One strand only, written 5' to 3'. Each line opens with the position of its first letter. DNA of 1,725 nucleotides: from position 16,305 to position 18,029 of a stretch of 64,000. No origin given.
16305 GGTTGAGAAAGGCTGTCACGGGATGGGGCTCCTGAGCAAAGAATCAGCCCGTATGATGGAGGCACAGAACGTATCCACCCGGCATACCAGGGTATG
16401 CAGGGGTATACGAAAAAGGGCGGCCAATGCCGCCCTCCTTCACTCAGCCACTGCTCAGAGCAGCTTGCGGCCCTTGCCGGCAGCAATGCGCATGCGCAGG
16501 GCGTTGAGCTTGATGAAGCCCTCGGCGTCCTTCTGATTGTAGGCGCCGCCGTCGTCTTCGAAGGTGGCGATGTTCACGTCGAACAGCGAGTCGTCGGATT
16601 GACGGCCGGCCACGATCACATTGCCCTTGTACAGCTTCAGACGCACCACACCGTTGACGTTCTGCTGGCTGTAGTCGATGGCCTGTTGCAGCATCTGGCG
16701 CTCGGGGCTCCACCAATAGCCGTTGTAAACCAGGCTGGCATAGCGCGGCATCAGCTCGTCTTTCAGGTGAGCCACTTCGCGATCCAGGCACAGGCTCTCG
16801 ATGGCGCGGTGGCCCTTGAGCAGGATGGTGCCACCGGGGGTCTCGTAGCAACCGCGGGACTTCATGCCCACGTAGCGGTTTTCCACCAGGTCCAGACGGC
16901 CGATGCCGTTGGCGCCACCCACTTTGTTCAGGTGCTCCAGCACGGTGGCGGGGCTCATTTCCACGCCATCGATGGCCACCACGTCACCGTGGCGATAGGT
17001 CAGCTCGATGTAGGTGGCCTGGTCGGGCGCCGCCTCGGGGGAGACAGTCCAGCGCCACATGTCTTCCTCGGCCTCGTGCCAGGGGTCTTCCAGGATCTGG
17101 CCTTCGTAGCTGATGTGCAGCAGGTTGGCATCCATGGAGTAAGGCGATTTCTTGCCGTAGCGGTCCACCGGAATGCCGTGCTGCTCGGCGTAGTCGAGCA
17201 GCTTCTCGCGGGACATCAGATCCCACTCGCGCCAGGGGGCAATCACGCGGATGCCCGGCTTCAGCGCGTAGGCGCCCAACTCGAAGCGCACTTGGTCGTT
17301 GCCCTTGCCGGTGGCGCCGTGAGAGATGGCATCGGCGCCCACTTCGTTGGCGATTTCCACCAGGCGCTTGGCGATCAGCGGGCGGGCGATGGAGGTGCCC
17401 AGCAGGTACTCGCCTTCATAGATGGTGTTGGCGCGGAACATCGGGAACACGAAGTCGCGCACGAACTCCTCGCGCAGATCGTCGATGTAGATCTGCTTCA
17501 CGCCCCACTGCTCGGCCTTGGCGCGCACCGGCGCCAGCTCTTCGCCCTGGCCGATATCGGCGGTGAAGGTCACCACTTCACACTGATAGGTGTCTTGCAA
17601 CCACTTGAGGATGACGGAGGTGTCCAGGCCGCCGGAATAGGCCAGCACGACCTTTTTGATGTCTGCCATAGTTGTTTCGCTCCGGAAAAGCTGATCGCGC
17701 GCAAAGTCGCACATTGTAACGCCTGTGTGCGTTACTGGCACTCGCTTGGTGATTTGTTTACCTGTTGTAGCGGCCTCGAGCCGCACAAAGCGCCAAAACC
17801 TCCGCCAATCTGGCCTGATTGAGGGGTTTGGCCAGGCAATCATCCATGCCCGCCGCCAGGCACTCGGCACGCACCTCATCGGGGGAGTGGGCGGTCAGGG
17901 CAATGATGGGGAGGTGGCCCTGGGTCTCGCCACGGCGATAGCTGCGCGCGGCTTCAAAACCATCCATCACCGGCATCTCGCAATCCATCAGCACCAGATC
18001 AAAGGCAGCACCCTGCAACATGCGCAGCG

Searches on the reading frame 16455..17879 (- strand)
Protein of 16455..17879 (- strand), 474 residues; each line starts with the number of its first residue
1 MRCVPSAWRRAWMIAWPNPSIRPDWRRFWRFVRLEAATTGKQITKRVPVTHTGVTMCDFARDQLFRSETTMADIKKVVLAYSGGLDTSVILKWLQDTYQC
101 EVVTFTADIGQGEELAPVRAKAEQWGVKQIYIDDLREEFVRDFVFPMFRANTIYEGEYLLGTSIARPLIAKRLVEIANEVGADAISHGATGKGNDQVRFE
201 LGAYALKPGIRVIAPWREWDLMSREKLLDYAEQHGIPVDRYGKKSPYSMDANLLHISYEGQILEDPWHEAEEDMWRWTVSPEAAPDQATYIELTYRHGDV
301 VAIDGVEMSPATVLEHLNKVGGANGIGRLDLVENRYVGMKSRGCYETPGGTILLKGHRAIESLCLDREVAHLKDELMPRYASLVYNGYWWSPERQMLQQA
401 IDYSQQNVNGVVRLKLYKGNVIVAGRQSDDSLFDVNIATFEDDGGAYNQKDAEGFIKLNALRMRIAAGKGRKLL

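Call 7: search_protein_families(library=pfam, proteins=[window:16455-17879:-])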
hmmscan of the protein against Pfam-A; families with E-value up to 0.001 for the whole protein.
window:16455-17879:- (474 aa): 2 families
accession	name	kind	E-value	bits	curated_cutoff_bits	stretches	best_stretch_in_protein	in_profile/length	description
PF20979.2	Arginosuc_syn_C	-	5.5e-79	265.2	27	1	247-465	1-218/219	Arginosuccinate synthase C-terminal domain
PF00764.25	Arginosuc_synth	-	6.1e-66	221.9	27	1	76-237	1-162/162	Arginosuccinate synthase N-terminal HUP domain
